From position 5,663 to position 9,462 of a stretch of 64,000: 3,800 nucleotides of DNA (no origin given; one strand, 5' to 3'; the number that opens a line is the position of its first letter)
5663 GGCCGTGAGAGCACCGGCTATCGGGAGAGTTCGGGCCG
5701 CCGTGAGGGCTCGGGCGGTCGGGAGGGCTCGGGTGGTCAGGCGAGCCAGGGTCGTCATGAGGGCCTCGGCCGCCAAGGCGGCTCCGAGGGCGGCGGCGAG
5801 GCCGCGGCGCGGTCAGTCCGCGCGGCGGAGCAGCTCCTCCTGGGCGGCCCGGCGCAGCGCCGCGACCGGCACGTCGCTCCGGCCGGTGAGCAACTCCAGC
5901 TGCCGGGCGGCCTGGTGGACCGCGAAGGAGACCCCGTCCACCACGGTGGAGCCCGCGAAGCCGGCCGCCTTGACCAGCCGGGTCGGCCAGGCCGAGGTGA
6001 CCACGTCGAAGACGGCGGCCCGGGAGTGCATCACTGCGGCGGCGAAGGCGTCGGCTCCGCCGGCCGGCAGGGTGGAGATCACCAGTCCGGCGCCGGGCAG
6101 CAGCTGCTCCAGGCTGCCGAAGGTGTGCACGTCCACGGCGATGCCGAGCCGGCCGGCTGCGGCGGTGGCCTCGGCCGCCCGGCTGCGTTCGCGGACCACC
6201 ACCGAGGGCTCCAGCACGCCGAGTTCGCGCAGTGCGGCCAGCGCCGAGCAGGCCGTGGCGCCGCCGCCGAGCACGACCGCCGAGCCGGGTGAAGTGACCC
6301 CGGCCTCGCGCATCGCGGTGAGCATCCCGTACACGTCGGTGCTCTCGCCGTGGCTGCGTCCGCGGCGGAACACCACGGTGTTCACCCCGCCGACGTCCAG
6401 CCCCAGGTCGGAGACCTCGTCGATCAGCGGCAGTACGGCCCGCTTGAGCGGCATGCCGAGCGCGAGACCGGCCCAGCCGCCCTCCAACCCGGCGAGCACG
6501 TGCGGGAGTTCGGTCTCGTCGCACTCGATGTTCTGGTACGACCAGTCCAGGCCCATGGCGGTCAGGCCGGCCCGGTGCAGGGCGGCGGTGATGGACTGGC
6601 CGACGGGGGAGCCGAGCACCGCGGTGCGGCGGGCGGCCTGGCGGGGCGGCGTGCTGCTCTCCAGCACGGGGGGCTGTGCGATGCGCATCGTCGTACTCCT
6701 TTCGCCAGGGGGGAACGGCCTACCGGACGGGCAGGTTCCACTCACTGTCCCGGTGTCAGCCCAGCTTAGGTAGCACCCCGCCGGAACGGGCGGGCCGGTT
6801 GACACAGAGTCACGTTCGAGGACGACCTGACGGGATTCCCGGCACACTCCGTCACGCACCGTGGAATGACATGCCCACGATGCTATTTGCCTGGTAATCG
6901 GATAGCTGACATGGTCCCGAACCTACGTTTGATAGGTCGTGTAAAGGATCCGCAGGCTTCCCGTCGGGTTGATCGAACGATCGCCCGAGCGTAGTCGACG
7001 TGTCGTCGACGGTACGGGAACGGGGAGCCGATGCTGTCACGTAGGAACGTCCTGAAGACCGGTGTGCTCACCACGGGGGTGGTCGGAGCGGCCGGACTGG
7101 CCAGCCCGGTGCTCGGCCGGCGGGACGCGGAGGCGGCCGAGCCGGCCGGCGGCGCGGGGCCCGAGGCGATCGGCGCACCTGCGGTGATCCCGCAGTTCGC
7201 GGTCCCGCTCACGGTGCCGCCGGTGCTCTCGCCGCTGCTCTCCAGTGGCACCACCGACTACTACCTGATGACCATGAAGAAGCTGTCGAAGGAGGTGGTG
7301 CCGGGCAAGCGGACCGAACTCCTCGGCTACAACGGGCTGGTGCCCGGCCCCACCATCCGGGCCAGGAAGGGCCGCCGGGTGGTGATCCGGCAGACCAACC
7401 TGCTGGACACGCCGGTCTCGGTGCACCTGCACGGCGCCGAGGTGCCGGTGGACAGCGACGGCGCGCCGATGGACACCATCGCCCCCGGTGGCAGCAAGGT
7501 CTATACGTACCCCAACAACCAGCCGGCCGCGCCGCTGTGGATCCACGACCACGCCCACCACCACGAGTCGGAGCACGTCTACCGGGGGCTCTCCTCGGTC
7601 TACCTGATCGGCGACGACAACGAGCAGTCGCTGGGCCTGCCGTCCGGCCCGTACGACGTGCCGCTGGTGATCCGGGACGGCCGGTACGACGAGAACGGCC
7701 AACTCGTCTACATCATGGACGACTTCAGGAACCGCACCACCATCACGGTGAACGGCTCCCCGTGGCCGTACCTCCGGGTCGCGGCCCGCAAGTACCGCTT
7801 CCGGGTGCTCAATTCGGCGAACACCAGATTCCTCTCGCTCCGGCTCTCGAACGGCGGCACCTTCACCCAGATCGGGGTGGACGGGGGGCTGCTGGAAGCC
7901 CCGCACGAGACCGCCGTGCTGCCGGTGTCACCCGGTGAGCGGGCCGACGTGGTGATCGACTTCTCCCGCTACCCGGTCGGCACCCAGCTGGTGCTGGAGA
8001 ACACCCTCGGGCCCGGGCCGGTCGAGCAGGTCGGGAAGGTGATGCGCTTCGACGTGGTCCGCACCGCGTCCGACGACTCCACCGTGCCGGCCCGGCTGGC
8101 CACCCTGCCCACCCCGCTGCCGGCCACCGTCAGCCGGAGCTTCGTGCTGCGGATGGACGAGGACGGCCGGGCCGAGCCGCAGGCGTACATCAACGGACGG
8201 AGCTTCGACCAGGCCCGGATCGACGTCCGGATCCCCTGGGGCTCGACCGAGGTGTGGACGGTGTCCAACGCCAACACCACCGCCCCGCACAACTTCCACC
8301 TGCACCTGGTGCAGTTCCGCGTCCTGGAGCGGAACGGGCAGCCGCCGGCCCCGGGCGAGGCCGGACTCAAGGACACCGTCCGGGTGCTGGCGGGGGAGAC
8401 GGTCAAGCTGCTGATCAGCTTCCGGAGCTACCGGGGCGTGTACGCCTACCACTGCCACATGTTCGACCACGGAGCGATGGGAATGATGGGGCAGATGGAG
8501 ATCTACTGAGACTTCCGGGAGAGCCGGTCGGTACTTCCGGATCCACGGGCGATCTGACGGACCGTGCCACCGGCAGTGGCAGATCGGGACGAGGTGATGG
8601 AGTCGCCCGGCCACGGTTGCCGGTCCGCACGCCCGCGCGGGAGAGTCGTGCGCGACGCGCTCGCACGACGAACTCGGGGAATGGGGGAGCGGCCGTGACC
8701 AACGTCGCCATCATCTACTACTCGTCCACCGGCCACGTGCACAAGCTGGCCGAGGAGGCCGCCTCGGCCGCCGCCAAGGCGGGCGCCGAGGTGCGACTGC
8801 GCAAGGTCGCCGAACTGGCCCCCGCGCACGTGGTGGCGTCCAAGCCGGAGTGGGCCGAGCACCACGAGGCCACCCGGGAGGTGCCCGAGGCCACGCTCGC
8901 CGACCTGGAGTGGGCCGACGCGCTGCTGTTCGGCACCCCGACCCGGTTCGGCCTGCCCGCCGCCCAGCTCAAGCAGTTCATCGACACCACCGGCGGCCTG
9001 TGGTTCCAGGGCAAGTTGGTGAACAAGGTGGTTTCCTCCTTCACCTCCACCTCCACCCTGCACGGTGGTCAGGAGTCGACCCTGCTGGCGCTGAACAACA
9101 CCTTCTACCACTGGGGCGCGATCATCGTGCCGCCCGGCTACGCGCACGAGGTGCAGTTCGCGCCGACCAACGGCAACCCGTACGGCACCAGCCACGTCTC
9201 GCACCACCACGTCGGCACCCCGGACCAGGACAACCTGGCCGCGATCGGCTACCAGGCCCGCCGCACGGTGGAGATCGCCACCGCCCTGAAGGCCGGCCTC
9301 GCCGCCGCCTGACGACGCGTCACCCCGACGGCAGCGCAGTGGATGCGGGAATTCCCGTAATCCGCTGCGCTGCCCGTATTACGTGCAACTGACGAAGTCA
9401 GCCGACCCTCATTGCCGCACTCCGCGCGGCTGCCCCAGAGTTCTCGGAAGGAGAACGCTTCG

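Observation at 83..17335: Autoregulator (AfsA-type) signalling module physically linked to a 10-gene redox/aromatic operon carrying private copies of aroE, aroC and transaldolase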

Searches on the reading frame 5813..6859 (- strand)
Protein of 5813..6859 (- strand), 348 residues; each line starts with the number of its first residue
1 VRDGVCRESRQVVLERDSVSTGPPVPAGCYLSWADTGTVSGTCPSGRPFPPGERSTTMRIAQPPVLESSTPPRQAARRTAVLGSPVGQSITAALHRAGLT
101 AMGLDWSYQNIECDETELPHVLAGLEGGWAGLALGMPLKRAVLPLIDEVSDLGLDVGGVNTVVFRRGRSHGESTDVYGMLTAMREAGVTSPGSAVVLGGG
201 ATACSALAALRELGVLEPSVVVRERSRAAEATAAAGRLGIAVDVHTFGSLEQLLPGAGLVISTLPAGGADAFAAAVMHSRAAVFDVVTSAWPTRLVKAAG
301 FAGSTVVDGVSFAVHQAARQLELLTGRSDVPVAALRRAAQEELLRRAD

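Call 5: search_protein_families(library=pfam, proteins=[window:5813-6859:-])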
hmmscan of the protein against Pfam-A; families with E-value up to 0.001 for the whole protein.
window:5813-6859:- (348 aa): 3 families
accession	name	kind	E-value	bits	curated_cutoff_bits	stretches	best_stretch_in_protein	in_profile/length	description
PF08501.16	Shikimate_dh_N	-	1.3e-15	57.9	27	1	81-162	1-83/83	Shikimate dehydrogenase substrate binding domain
PF18317.6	SDH_C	-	2.7e-05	24.2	25.8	1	312-340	4-31/31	Shikimate 5'-dehydrogenase C-terminal domain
PF03435.24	Sacchrp_dh_NADP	-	0.00029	21.6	25.1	1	195-307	2-129/129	Saccharopine dehydrogenase NADP binding domain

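Call 14: search_protein_families(library=ncbifam, proteins=[window:5813-6688:-], max_evalue=0.00001)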
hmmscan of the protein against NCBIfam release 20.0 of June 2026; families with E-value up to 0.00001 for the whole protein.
window:5813-6688:- (291 aa): 17 families
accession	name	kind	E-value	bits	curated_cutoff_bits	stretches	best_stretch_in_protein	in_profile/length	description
NF001311.0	PRK00258.1-3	equivalog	1.8e-72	243.9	235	1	17-286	3-273/279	shikimate dehydrogenase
NF001319.0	PRK00258.3-3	equivalog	2.1e-43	148.3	252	1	22-289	9-277/279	shikimate dehydrogenase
NF001314.0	PRK00258.2-2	equivalog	1.9e-41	142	248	1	23-286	11-288/290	shikimate dehydrogenase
TIGR01809.1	Shik-DH-AROM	equivalog_domain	5.8e-36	124.1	196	1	19-279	5-279/282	shikimate dehydrogenase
NF009201.0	PRK12549.1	subfamily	3.6e-35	121.5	235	1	20-271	8-270/286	shikimate dehydrogenase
NF001312.0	PRK00258.1-4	equivalog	6.3e-35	120.8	295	1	17-279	7-275/285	shikimate dehydrogenase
TIGR00507.1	aroE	equivalog_domain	8.8e-32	110.3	200.2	1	22-286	3-269/270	shikimate dehydrogenase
NF001322.0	PRK00258.3-6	equivalog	9.8e-24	84.1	285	1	24-283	10-264/272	shikimate dehydrogenase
NF009202.0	PRK12550.1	equivalog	4.9e-23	81.7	306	1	38-271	27-257/272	shikimate 5-dehydrogenase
NF001313.0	PRK00258.2-1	equivalog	2.5e-22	79.7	431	1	24-167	14-159/290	shikimate dehydrogenase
NF009200.0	PRK12548.1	subfamily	4.2e-20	72.3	432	1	23-280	13-285/289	shikimate dehydrogenase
NF001315.0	PRK00258.2-4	equivalog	4.8e-20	71.9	413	1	20-282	8-279/284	shikimate dehydrogenase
NF010631.0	PRK14027.1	equivalog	1.7e-19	70.3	515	1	25-270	10-269/283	quinate/shikimate dehydrogenase (NAD+)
NF001310.0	PRK00258.1-2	equivalog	1.4e-18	67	221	1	21-269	4-260/279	shikimate dehydrogenase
NF009390.0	PRK12749.1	equivalog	1.2e-16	60.9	349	1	25-154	13-146/288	quinate/shikimate dehydrogenase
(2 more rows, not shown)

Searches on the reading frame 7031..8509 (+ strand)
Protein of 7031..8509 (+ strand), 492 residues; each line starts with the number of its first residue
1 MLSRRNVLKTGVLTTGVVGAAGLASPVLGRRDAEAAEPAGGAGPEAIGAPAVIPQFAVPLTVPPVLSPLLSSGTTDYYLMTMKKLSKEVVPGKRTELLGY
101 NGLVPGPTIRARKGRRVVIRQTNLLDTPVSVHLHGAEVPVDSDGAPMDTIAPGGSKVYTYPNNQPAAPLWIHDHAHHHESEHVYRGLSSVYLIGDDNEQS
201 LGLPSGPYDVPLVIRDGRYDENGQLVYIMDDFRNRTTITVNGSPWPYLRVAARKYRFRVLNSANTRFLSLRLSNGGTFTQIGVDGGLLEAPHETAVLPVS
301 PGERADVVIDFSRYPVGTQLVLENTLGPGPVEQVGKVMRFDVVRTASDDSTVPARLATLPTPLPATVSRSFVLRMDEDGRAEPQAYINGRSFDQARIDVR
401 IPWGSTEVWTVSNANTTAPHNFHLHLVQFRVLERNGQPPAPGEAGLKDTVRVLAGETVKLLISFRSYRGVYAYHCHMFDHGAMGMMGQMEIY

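Call 5: search_protein_families(library=pfam, proteins=[window:7031-8509:+])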
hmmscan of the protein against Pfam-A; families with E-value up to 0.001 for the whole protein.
window:7031-8509:+ (492 aa): 3 families
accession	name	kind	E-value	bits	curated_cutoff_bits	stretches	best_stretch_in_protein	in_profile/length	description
PF07732.21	Cu-oxidase_3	-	1.9e-25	89.7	21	1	91-196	11-117/119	Multicopper oxidase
PF07731.20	Cu-oxidase_2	-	7.3e-25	87.8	20.4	1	382-490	19-132/137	Multicopper oxidase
PF00394.28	Cu-oxidase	-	1.3e-08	35.5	21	1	250-313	63-124/157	Multicopper oxidase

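Call 14: search_protein_families(library=ncbifam, proteins=[window:7031-8509:+], max_evalue=0.00001)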
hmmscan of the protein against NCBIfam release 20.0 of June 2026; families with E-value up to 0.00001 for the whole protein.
window:7031-8509:+ (492 aa): 8 families
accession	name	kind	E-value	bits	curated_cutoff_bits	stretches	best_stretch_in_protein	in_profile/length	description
NF008205.1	PRK10965.1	equivalog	6.7e-76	256.2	525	2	57-377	31-358/529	multicopper oxidase CueO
NF045554.1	AmiPhnlOxPhsA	equivalog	1.8e-62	211.7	950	3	130-353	116-372/581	O-aminophenol oxidase PhsA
NF008135.0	PRK10883.1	equivalog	5.8e-56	189.9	581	1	60-491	34-467/471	cell division protein FtsP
TIGR01480.1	copper_res_A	subfamily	4.4e-22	78.3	478.95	1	90-187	59-158/593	copper resistance system multicopper oxidase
TIGR03389.1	laccase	equivalog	2.3e-11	43.2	558.9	1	94-176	21-108/539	laccase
TIGR03390.1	ascorbOXfungal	equivalog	1.3e-09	37.2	445.35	0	100-148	32-83/538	L-ascorbate oxidase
TIGR03388.1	ascorbase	equivalog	2.3e-07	29.9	614.8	0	94-167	19-98/542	L-ascorbate oxidase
TIGR02376.1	Cu_nitrite_red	equivalog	2.1e-06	27.3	296.3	0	80-188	32-139/326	copper-containing nitrite reductase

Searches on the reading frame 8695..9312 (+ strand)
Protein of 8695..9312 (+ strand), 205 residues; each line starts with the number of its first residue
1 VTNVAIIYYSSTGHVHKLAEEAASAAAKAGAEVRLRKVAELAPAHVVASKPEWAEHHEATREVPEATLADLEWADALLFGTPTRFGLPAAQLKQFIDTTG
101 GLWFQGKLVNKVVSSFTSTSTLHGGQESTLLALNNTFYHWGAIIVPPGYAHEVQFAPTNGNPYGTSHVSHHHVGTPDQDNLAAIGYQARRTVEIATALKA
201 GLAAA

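Call 5: search_protein_families(library=pfam, proteins=[window:8695-9312:+])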
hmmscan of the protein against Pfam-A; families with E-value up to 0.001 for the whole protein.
window:8695-9312:+ (205 aa): 4 families
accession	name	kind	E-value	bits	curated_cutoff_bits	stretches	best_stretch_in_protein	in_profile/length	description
PF03358.20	FMN_red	-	2e-17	63.6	24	1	4-150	3-145/152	NADPH-dependent FMN reductase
PF02525.22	Flavodoxin_2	-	3.1e-11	43.8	27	1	3-157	2-181/198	Flavodoxin-like fold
PF00258.30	Flavodoxin_1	-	8.4e-10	39.4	25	1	6-133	1-136/143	Flavodoxin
PF12724.12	Flavodoxin_5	-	0.0005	20.8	27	0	68-99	38-69/145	Flavodoxin domain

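Call 14: search_protein_families(library=ncbifam, proteins=[window:8695-9312:+], max_evalue=0.00001)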
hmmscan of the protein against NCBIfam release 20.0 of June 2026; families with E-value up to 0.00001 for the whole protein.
window:8695-9312:+ (205 aa): 4 families
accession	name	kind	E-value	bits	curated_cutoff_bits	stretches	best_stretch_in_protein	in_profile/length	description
NF002999.0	PRK03767.1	equivalog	3.1e-52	177.3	141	1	1-199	1-199/200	NAD(P)H:quinone oxidoreductase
TIGR01755.1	flav_wrbA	equivalog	1.4e-49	168.8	132.5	1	3-197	2-196/197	NAD(P)H:quinone oxidoreductase type IV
TIGR01753.1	flav_short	equivalog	1.5e-08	35.2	123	1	4-46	1-43/140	flavodoxin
NF004050.0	PRK05569.1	subfamily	2e-08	34.7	136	1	1-46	1-46/141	flavodoxin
